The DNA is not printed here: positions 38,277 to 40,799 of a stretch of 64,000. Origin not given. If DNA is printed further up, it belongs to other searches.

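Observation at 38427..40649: Cytoplasmic catabolic-type reductive dehalogenase homologue in an aerobic alphaproteobacterial context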

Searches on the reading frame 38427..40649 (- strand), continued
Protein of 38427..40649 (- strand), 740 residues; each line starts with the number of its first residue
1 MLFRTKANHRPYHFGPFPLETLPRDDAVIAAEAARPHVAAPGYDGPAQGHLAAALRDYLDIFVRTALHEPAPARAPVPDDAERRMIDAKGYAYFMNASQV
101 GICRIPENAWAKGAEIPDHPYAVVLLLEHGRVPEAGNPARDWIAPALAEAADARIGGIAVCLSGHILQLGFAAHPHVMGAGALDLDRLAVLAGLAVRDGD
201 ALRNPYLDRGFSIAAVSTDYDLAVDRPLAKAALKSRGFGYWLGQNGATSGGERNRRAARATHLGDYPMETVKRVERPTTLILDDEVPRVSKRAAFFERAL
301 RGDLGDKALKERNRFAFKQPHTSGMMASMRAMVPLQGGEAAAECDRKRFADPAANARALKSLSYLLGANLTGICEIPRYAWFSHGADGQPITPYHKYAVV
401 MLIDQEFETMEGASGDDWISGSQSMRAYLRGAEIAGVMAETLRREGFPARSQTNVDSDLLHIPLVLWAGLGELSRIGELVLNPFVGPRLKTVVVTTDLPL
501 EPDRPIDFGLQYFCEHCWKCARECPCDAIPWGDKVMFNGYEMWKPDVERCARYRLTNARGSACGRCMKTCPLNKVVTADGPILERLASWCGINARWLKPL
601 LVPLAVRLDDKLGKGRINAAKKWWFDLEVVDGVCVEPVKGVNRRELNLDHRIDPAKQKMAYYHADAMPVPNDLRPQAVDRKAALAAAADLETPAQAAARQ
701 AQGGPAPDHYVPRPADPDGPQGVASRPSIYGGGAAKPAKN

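Call 11: find_related_loci(query=window:38427-40649:-, collection=genome_contigs, flank=8000)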
Query window:38427-40649:- (740 aa) in genome_contigs; peptide patterns used: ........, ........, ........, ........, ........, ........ (x = any residue, [..] = any of these).
482 stretches matched a pattern; 448 encode a relative of the query (tblastn E <= 1e-3); the best 80 are kept; 80 distinct loci.
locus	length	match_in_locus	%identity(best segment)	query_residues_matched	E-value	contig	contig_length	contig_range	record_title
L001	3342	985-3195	76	1-739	0e+0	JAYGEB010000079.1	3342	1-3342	MAG: Alphaproteobacteria bacterium isolate OC6_4000m_MAG_82 OC6_4000m_contig_1447762, whole genome shotgun sequence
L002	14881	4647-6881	75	1-740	0e+0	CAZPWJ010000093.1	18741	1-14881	MAG TPA_asm: uncultured Rhodospirillaceae bacterium isolate SRP200020_co5_209 genome assembly, contig: NODE_4517_length_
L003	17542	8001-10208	76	1-736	0e+0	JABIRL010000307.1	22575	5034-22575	MAG: Rhodospirillaceae bacterium isolate SI072_bin164 k141_2714042, whole genome shotgun sequence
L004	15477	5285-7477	76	1-731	0e+0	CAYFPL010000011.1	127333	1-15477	MAG TPA_asm: uncultured Rhodospirillaceae bacterium isolate ERP019367_co1_99 genome assembly, contig: NODE_192_length_12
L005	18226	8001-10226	76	1-736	0e+0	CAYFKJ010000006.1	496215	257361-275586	MAG TPA_asm: uncultured Rhodospirillaceae bacterium isolate ERP019367_co1_18 genome assembly, contig: NODE_21_length_496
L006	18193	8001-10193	75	1-731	0e+0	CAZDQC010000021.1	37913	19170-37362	MAG TPA_asm: uncultured Rhodospirillaceae bacterium isolate SRP077602_co9_671 genome assembly, contig: NODE_976_length_3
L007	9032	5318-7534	73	1-739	0e+0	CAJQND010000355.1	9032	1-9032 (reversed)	MAG: uncultured Rhizobiales bacterium isolate 10_20180412_Bin_METABAT_121_1 genome assembly, contig: c_000007162297, who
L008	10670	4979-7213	75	1-740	0e+0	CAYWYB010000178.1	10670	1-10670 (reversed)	MAG TPA_asm: uncultured Rhodospirillaceae bacterium isolate SRP167671_co2_53 genome assembly, contig: NODE_7955_length_1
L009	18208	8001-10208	76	1-736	0e+0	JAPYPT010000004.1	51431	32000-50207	MAG: Alphaproteobacteria bacterium isolate PW10.maxbin2.068 PW10_824_length_51431_cov_8.809172, whole genome shotgun seq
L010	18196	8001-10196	75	1-732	0e+0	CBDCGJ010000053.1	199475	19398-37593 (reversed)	MAG: Alphaproteobacteria bacterium isolate cc1c3500-9aa0-4c1a-a7a2-ca8b525d7025 genome assembly, contig: contig_53, whol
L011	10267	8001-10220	75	1-740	0e+0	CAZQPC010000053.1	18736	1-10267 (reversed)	MAG TPA_asm: uncultured Magnetovibrio sp. isolate binchicken_co46_96 genome assembly, contig: NODE_5419_length_18736_cov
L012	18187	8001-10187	76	1-731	0e+0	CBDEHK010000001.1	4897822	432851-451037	MAG: Alphaproteobacteria bacterium isolate b8b7b69a-d3a0-4c11-b006-0a04b1716f3a genome assembly, contig: contig_1, whole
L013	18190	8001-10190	73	1-730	0e+0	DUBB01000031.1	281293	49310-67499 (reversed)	MAG TPA_asm: Gammaproteobacteria bacterium isolate UWMA-0291 NODE_31_length_281293_cov_0.188293, whole genome shotgun se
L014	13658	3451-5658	76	1-736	0e+0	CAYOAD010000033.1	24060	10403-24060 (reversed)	MAG TPA_asm: uncultured Rhodospirillaceae bacterium isolate SRP167671_co2_244 genome assembly, contig: NODE_2817_length_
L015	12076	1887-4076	75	1-730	0e+0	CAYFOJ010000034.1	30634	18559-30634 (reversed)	MAG TPA_asm: uncultured Thalassospiraceae bacterium isolate ERP019367_co1_49 genome assembly, contig: NODE_1438_length_3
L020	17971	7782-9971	81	1-730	0e+0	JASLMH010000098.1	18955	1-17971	MAG: Alphaproteobacteria bacterium isolate Arabian10_MAG_43 NODE_98_length_18955_cov_10.227619, whole genome shotgun seq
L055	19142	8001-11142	63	1-715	0e+0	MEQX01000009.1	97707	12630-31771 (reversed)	MAG: Betaproteobacteria bacterium RIFCSPLOWO2_02_FULL_63_19 rifcsplowo2_02_scaffold_120, whole genome shotgun sequence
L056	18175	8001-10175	65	1-714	0e+0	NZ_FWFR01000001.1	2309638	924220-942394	Oceanibacterium hippocampi strain CECT 7691, whole genome shotgun sequence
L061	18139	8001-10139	62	1-714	0e+0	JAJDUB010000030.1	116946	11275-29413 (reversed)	MAG: Gammaproteobacteria bacterium isolate jk18x1bzbins.61 k141_341883, whole genome shotgun sequence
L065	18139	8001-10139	61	1-714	0e+0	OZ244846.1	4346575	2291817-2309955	MAG: Gammaproteobacteria bacterium isolate c4b6e239-c71f-4241-b0b0-6ad111843a63 genome assembly, chromosome: 1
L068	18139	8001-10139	61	1-714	0e+0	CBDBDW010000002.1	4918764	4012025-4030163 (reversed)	MAG: Gammaproteobacteria bacterium isolate 554e3a7e-5989-4f2a-9094-f6ca052332fc genome assembly, contig: contig_2, whole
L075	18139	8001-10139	61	1-714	0e+0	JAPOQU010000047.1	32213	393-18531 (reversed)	MAG: Gammaproteobacteria bacterium isolate APA_bin_93 c_000000262393, whole genome shotgun sequence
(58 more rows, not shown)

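Call 13: find_encoding_contigs(protein=P0001, flank=3000, max_places=4)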
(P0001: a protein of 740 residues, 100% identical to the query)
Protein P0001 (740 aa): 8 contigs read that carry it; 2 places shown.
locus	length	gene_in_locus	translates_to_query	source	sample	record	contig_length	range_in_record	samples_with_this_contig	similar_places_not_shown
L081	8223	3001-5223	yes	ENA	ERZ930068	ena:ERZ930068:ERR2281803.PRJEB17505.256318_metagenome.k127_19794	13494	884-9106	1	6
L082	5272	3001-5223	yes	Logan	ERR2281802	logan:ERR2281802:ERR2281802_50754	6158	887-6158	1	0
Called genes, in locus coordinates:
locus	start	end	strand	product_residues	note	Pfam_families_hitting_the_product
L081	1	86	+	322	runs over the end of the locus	?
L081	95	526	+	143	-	PF10861:DUF2784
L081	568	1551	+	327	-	PF01144:CoA_trans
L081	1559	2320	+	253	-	PF01144:CoA_trans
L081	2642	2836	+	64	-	-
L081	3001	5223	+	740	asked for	-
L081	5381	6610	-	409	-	PF07690:MFS_1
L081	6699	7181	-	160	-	PF04945:YHS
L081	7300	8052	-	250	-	PF01925:TauE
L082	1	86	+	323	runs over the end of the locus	?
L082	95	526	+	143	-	PF10861:DUF2784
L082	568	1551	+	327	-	PF01144:CoA_trans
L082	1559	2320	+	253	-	PF01144:CoA_trans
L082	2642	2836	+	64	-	-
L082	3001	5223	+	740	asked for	-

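Call 65: predict_structure(alignment_id=A1)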
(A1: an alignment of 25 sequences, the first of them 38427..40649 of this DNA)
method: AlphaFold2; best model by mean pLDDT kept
length: 740 residues; sequences in the alignment: 25
mean_pLDDT: 65.5   pTM: 0.69
mean pLDDT of the five models: 65.5, 64.3, 63.6, 59.4, 58.3
residues with pLDDT >= 90: 211; 70-90: 161; 50-70: 121; < 50: 247
segments of 3 or more residues with pLDDT < 50: 1-7, 279-321, 406-420, 474-479, 510-662, 724-740
pLDDT, mean of each block of 10 residues (from residue 1): 43 76 92 90 91 95 90 79 86 87 95 88 96 92 95 96 89 95 95 93 89 97 95 76 55 73 73 60 34 32 36 31 66 79 84 96 92 85 58 89 58 33 68 91 94 71 79 47 57 91 73 31 27 26 24 23 27 32 44 42 44 40 29 28 28 35 57 57 63 62 74 63 39 32
secondary structure, 60 per line:
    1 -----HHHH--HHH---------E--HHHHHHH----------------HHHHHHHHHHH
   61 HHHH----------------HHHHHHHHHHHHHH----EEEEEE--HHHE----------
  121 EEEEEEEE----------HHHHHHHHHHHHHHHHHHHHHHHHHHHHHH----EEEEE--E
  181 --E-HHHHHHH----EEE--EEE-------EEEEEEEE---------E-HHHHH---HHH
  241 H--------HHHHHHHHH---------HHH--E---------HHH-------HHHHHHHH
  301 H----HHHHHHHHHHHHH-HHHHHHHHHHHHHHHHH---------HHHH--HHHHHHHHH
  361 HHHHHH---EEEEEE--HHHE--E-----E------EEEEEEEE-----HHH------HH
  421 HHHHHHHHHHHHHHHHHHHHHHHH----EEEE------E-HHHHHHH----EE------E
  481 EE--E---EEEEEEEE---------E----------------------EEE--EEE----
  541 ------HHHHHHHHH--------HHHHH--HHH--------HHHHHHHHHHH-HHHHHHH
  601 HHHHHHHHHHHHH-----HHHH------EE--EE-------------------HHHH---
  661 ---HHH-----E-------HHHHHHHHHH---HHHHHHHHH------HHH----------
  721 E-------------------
elements in order (helices of 4 or more, strands of 3 or more residues): H6-9 H27-33 H50-64 H81-94 E99-104 E121-128 H139-168 E173-177 H185-191 E196-198 E201-203 E211-218 H230-234 H238-241 H250-258 H293-301 H306-318 H320-336 H346-349 H352-366 E370-375 E397-404 H419-444 E449-452 H461-467 E480-482 E489-496 E529-531 E534-536 H547-555 H564-568 H582-592 H594-613 H619-622 H654-657 H680-689 H693-701

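Call 67: fold_search(model_id=the predicted structure, library=pdb)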
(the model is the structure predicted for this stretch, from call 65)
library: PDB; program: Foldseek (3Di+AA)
matches with E <= 10: 137; with E <= 0.001: 37
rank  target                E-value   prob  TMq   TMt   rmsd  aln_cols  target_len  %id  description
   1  6zxx_C                2.6e-52  1.00  0.69  0.73  12.5       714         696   46  Catabolic reductive dehalogenase NpRdhA, N-terminally tagged. (released 2020-09-16)
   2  4ras_A                3.4e-52  1.00  0.70  0.73  12.7       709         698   46  Reductive dehalogenase structure suggests a mechanism for B12-dependent dehalogenation (released 2014-10-15)
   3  6zxx_A                4.6e-52  1.00  0.69  0.72  12.7       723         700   45  Catabolic reductive dehalogenase NpRdhA, N-terminally tagged. (released 2020-09-16)
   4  4ras_B                4.9e-52  1.00  0.69  0.74  12.6       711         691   46  Reductive dehalogenase structure suggests a mechanism for B12-dependent dehalogenation (released 2014-10-15)
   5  6zxx_B                5.7e-52  1.00  0.70  0.74  12.6       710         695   46  Catabolic reductive dehalogenase NpRdhA, N-terminally tagged. (released 2020-09-16)
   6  4ras_C                1.9e-51  1.00  0.69  0.73  12.5       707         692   46  Reductive dehalogenase structure suggests a mechanism for B12-dependent dehalogenation (released 2014-10-15)
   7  6zxu_B                3.0e-51  1.00  0.70  0.74  12.6       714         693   46  Catabolic reductive dehalogenase NpRdhA, N-terminally tagged. (released 2020-09-16)
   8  6zxu_A                3.0e-51  1.00  0.69  0.72  12.7       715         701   46  Catabolic reductive dehalogenase NpRdhA, N-terminally tagged. (released 2020-09-16)
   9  6zy0_C                3.8e-51  1.00  0.69  0.73  12.5       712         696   46  Catabolic reductive dehalogenase NpRdhA, N-terminally tagged, K488Q variant (released 2020-09-16)
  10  6zy1_C                7.2e-51  1.00  0.69  0.73  12.7       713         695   46  Catabolic reductive dehalogenase NpRdhA, N-terminally tagged in complex with 3-bromo-4-hydroxybenzoic acid (released 2020-09-16)
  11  6zy0_A                7.6e-51  1.00  0.70  0.73  12.6       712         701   46  Catabolic reductive dehalogenase NpRdhA, N-terminally tagged, K488Q variant (released 2020-09-16)
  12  6zy0_B                1.0e-50  1.00  0.70  0.74  12.7       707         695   46  Catabolic reductive dehalogenase NpRdhA, N-terminally tagged, K488Q variant (released 2020-09-16)
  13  6zy1_B                2.8e-50  1.00  0.70  0.74  12.6       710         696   46  Catabolic reductive dehalogenase NpRdhA, N-terminally tagged in complex with 3-bromo-4-hydroxybenzoic acid (released 2020-09-16)
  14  6zxu_C                6.9e-50  1.00  0.69  0.73  12.5       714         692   46  Catabolic reductive dehalogenase NpRdhA, N-terminally tagged. (released 2020-09-16)
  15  4ur3_F                2.5e-09  1.00  0.21  0.35   6.8       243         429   23  Crystal structure of the PCE reductive dehalogenase from S. multivorans P2(1) crystal form (released 2014-10-15)
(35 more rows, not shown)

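Call 69: search_protein_families(library=pfam, proteins=[L055:10312-11268:+, L055:11317-12447:+, L075:10364-11314:+, L075:11359-11652:+, L068:5756-6079:+, L075:5591-7249:+, L061:11716-12468:+, L065:12235-12930:+, L068:13294-14376:+], max_evalue=0.00001)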
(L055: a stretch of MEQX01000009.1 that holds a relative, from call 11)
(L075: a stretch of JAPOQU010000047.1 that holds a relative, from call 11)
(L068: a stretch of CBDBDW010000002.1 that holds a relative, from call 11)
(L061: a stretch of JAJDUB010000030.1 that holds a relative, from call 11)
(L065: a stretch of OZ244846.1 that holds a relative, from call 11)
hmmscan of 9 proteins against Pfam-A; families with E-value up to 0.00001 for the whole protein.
L055:10312-11268:+ (318 aa): 3 families
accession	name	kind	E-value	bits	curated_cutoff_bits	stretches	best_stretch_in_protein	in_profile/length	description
PF12838.12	Fer4_7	-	4.1e-07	30.8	27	1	222-276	2-50/52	4Fe-4S dicluster domain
PF13484.11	Fer4_16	-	1.8e-06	29.1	30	0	222-277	2-66/66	4Fe-4S double cluster binding domain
PF00037.32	Fer4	-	8.3e-06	25.9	21.1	0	220-238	6-24/24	4Fe-4S binding domain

L055:11317-12447:+ (376 aa): 0 families

L075:10364-11314:+ (316 aa): 1 family
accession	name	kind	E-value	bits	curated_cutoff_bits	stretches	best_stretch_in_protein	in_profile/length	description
PF05138.18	PaaA_PaaC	-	2.4e-100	335.6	28.5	1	21-295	4-263/263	Phenylacetic acid catabolic protein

L075:11359-11652:+ (97 aa): 1 family
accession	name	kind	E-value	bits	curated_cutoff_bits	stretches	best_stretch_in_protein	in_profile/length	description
PF06243.16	PaaB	-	5.3e-35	120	27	1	9-94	3-87/89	Phenylacetic acid degradation B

L068:5756-6079:+ (107 aa): 1 family
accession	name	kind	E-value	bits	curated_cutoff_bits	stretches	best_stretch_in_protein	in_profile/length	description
PF04341.17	DUF485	-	6.7e-12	45.7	28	1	13-99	3-87/88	Protein of unknown function, DUF485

L075:5591-7249:+ (552 aa): 1 family
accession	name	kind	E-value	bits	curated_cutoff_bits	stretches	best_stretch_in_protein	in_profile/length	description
PF00474.23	SSF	-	5.4e-97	325.7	22.8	1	65-471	1-406/406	Sodium:solute symporter family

L061:11716-12468:+ (250 aa): 1 family
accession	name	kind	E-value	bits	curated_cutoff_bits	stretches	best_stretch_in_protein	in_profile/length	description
PF05138.18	PaaA_PaaC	-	9.1e-95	317.2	28.5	1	3-250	16-263/263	Phenylacetic acid catabolic protein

L065:12235-12930:+ (231 aa): 2 families
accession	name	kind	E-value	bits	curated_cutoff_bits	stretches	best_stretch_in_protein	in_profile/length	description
PF23451.1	Zn_ribbon_PaaD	-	1e-21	76.8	27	1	181-229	5-53/53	PaaD zinc beta ribbon domain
PF01883.24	FeS_assembly_P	-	3.2e-16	59.8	23.5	1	76-146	2-71/73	Iron-sulfur cluster assembly protein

L068:13294-14376:+ (360 aa): 3 families
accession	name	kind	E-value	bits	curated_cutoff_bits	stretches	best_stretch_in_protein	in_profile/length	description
PF00175.26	NAD_binding_1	-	4.6e-18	66.3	22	1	118-226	2-108/109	Oxidoreductase NAD-binding domain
PF00111.32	Fer2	-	5e-18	65.2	21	1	276-349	3-76/77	2Fe-2S iron-sulfur cluster binding domain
PF00970.30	FAD_binding_6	-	1.4e-11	45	21.1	1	8-103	3-97/99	Oxidoreductase FAD-binding domain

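Call 72: search_protein_families(library=pfam, alignment_id=A2, max_evalue=0.00001)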
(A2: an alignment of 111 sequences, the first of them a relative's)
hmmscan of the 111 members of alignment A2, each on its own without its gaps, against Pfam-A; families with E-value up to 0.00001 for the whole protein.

A. member 1, L001:4-1371:- (455 aa): 3 families
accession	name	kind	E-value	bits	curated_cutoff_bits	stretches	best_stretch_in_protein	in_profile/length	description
PF03446.21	NAD_binding_2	-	8.7e-32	110.8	21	1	160-317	2-161/161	NAD binding domain of 6-phosphogluconate dehydrogenase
PF14833.11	NAD_binding_11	-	4.3e-28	98.5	30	1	321-441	1-121/122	NAD-binding of NADP-dependent 3-hydroxyisobutyrate dehydrogenase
PF03807.23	F420_oxidored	-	1.6e-06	29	21.6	1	160-223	2-69/94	NADP oxidoreductase coenzyme F420-dependent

B. families by the number of members that match (of 111 scanned): 79 families (the first 25 are shown)
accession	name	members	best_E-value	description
PF13561.12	adh_short_C2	7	1.6e-58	Enoyl-(Acyl carrier protein) reductase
PF00106.31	adh_short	7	8.6e-55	short chain dehydrogenase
PF03446.21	NAD_binding_2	6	8.3e-33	NAD binding domain of 6-phosphogluconate dehydrogenase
PF14833.11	NAD_binding_11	6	4.3e-28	NAD-binding of NADP-dependent 3-hydroxyisobutyrate dehydrogenase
PF08659.16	KR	6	7.3e-11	KR domain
PF05138.18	PaaA_PaaC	5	1.8e-100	Phenylacetic acid catabolic protein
PF01168.26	Ala_racemase_N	5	9.4e-23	Alanine racemase, N-terminal domain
PF14031.13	D-ser_dehydrat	5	6.8e-17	Putative serine dehydratase domain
PF07690.21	MFS_1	4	8.4e-50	Major Facilitator Superfamily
PF00903.31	Glyoxalase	4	2e-15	Glyoxalase/Bleomycin resistance protein/Dioxygenase superfamily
PF03807.23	F420_oxidored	4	1.6e-06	NADP oxidoreductase coenzyme F420-dependent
PF00474.23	SSF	3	5.6e-99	Sodium:solute symporter family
PF01557.24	FAA_hydrolase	3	1.3e-69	Fumarylacetoacetate (FAA) hydrolase C-terminal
PF00005.33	ABC_tran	3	4.6e-34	ABC transporter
PF00083.30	Sugar_tr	3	1.9e-26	Sugar (and other) transporter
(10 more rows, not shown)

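Call 85: search_protein_families(library=pfam, proteins=[L056:4556-7096:+, L056:4565-7093:-, L056:7110-8039:-, L056:9587-11218:+, L056:11222-13417:-, L056:11588-13381:+, L056:13224-14351:+, L056:13525-15021:-, L056:11175-11840:-], max_evalue=0.00001)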
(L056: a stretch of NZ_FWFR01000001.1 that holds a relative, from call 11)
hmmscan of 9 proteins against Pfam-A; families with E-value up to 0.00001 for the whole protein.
L056:4556-7096:+ (846 aa): 0 families

L056:4565-7093:- (842 aa): 0 families

L056:7110-8039:- (309 aa): 1 family
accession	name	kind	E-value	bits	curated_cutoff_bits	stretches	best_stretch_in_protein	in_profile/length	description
PF00702.32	Hydrolase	-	3.8e-12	47.4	26.4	1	81-264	3-191/191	haloacid dehalogenase-like hydrolase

L056:9587-11218:+ (543 aa): 1 family
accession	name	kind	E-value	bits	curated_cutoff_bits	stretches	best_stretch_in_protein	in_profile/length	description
PF07478.18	Dala_Dala_lig_C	-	3.6e-11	43.4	24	1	348-531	37-203/204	D-ala D-ala ligase C-terminus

L056:11222-13417:- (731 aa): 3 families
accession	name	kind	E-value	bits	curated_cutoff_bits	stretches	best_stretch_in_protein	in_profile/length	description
PF02129.25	Peptidase_S15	-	3e-67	227.5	23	1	77-327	1-261/262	X-Pro dipeptidyl-peptidase (S15 family)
PF08530.16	PepX_C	-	3e-36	125.8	22.5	1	358-570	2-195/217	X-Pro dipeptidyl-peptidase C-terminal non-catalytic domain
PF00561.26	Abhydrolase_1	-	8.5e-08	32.6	25.8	1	125-210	26-103/245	alpha/beta hydrolase fold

L056:11588-13381:+ (597 aa): 0 families

L056:13224-14351:+ (375 aa): 0 families

L056:13525-15021:- (498 aa): 0 families

L056:11175-11840:- (221 aa): 0 families
